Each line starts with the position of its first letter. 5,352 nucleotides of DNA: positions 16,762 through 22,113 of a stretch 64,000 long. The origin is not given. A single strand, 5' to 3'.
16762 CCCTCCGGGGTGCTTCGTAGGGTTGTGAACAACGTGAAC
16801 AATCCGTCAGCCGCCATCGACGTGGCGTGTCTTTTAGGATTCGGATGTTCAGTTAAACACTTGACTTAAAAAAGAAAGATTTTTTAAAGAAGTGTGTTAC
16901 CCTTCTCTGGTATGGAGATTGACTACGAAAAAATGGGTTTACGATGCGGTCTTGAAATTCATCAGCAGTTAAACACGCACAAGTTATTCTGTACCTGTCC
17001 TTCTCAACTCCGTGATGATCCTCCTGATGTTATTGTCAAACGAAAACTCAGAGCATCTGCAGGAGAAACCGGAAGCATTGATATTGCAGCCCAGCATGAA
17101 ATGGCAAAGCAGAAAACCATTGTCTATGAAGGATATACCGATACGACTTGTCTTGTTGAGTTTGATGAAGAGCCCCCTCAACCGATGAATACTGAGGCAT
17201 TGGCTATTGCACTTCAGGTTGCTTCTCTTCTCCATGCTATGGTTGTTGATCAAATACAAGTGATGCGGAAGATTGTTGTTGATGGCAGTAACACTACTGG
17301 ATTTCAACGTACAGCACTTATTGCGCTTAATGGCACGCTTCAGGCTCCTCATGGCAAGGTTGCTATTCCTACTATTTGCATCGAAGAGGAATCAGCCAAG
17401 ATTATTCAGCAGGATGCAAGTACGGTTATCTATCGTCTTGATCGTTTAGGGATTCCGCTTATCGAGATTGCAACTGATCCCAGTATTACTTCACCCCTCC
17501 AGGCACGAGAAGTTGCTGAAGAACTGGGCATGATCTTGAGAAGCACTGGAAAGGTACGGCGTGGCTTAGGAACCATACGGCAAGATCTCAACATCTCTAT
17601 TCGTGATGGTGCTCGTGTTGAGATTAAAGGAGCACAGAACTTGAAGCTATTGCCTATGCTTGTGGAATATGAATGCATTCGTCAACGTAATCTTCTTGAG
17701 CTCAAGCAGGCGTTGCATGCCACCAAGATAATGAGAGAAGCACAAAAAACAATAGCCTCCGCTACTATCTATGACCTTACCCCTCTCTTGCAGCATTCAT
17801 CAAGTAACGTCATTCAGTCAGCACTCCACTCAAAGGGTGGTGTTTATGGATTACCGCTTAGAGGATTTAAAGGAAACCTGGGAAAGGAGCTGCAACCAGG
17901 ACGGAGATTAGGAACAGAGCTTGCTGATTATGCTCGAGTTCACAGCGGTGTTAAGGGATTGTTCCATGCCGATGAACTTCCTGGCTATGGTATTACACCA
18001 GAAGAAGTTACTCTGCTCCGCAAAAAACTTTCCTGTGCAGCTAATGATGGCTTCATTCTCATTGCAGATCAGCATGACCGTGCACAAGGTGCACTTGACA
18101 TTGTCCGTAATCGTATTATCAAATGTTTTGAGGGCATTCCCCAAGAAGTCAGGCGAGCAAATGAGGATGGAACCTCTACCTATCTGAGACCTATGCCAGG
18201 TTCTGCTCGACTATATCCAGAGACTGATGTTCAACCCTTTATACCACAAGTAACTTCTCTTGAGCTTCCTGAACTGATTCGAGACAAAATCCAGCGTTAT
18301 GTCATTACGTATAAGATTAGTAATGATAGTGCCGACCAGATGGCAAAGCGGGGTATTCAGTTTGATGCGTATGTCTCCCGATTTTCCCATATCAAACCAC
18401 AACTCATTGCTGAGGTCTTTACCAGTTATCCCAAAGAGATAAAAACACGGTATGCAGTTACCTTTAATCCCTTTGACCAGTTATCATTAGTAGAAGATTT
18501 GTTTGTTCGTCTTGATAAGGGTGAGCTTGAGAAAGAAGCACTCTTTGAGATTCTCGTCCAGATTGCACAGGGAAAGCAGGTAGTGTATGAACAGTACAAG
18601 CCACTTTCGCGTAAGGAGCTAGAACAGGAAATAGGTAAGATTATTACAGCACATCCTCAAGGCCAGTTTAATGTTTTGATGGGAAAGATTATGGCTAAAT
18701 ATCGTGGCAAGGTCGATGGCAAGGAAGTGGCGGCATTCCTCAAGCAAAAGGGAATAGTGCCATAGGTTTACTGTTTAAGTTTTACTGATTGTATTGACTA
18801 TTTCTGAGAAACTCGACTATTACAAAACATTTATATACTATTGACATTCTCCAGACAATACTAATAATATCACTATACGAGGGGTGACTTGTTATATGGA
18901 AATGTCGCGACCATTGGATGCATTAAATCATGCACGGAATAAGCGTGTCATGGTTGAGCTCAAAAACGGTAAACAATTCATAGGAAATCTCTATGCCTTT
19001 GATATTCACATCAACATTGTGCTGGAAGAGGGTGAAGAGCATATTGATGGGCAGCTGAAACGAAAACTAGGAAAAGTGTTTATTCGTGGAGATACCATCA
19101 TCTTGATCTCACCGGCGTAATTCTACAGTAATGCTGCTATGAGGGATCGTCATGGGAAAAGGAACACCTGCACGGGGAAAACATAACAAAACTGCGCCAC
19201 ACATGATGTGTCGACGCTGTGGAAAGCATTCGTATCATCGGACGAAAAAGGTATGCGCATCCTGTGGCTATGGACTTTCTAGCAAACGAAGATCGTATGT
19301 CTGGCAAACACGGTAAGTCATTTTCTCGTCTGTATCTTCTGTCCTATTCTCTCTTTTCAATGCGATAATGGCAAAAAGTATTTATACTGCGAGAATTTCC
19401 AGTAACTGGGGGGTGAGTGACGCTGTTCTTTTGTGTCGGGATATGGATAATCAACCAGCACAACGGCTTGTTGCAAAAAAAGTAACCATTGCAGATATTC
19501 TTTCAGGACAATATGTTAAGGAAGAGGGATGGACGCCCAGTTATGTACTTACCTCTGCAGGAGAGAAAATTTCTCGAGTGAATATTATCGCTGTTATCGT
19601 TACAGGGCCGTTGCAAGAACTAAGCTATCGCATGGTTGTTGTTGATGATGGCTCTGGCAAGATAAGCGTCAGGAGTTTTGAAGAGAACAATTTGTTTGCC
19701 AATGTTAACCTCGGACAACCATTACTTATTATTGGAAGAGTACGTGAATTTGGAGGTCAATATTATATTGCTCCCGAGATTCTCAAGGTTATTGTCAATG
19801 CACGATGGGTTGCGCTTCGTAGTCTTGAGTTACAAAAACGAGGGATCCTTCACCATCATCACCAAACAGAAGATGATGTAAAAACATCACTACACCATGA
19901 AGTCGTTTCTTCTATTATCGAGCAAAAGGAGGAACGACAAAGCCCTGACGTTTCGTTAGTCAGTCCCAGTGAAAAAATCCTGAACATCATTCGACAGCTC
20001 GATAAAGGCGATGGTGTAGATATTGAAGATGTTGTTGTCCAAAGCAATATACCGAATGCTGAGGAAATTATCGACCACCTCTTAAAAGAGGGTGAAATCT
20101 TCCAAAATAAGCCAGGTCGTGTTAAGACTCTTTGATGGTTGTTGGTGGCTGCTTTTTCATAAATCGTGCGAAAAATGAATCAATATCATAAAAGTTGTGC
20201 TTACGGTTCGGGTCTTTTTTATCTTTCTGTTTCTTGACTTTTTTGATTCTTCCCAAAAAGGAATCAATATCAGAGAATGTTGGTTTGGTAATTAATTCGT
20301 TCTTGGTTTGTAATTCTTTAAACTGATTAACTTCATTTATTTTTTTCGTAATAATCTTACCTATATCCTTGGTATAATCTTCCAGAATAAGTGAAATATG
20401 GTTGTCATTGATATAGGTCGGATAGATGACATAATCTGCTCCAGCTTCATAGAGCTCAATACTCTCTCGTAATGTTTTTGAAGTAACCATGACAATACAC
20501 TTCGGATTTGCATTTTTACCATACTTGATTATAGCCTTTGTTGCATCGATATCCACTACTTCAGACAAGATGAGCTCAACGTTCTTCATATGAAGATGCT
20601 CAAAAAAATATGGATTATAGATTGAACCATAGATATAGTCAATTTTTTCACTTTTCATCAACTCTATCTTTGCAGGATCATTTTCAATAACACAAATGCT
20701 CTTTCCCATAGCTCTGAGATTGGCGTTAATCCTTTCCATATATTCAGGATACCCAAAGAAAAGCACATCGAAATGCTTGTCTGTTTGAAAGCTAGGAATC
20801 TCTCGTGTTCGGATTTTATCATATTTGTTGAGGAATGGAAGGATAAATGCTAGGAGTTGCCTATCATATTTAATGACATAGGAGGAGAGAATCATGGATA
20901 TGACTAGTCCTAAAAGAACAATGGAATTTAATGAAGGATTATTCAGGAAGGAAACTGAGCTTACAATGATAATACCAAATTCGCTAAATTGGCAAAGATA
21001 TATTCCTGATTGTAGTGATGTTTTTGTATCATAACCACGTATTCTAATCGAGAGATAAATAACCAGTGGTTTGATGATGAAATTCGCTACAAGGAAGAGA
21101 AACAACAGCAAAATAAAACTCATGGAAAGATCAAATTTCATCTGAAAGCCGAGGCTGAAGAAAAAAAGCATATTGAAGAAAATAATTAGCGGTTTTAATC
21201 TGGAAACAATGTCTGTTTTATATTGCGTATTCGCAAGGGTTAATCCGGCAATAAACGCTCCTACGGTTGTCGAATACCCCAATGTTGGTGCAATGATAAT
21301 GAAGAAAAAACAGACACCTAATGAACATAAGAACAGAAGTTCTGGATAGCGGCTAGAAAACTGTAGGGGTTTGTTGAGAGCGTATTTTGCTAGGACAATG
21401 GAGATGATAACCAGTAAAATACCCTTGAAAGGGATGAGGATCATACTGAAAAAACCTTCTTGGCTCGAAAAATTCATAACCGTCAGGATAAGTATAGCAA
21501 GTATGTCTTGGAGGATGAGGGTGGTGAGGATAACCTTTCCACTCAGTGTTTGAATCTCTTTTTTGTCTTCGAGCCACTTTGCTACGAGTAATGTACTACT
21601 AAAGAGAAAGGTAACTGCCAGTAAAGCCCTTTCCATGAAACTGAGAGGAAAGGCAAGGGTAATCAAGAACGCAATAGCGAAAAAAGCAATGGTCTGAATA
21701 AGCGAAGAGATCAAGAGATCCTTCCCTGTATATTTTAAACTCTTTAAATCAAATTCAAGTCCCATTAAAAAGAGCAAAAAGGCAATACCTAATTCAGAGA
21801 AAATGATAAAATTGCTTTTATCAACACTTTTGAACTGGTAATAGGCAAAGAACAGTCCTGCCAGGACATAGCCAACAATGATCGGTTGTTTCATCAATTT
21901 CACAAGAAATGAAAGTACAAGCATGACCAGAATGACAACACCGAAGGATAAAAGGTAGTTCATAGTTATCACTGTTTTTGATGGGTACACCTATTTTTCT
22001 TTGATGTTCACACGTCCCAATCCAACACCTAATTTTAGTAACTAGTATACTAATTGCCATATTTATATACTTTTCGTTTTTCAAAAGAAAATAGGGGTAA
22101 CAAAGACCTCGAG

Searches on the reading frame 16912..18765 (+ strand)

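Call 49: search_protein_families(library=pfam, proteins=[window:16912-18765:+], max_evalue=0.00001)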
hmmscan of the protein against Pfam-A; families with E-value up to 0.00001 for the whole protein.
window:16912-18765:+ (617 aa): 2 families
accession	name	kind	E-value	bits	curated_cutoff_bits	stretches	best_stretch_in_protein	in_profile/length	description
PF02934.20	GatB_N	-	3.7e-52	177.7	23.4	1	11-444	2-270/277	GatB/GatE catalytic domain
PF02938.19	GAD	-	6.8e-13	49.1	23.4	1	301-395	1-95/95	GAD domain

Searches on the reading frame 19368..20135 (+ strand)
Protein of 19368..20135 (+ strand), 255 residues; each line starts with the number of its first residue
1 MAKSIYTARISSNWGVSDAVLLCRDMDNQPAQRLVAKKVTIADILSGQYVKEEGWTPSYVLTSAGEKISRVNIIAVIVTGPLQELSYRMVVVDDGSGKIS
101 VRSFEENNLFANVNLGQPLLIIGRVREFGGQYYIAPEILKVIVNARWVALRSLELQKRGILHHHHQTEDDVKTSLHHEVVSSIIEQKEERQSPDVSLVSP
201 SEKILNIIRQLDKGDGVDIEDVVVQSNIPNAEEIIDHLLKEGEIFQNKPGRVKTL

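Call 43: search_protein_families(library=pfam, proteins=[window:19368-20135:+], max_evalue=0.001)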
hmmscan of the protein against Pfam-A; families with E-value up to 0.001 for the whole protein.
window:19368-20135:+ (255 aa): 1 family
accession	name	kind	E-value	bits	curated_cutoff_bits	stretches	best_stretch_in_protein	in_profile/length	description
PF01336.31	tRNA_anti-codon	-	0.00084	19.7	27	0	90-137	20-70/75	OB-fold nucleic acid binding domain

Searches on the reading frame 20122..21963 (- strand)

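Call 49: search_protein_families(library=pfam, proteins=[window:20122-21963:-], max_evalue=0.00001)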
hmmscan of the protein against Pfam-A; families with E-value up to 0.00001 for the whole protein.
window:20122-21963:- (613 aa): 2 families
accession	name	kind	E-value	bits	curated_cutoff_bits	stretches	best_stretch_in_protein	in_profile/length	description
PF00999.27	Na_H_Exchanger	-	1.6e-44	152.8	26.2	1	12-362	2-367/375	Sodium/hydrogen exchanger, transmembrane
PF02254.24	TrkA_N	-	1.9e-10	41.5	23.8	1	410-515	11-116/116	TrkA-N domain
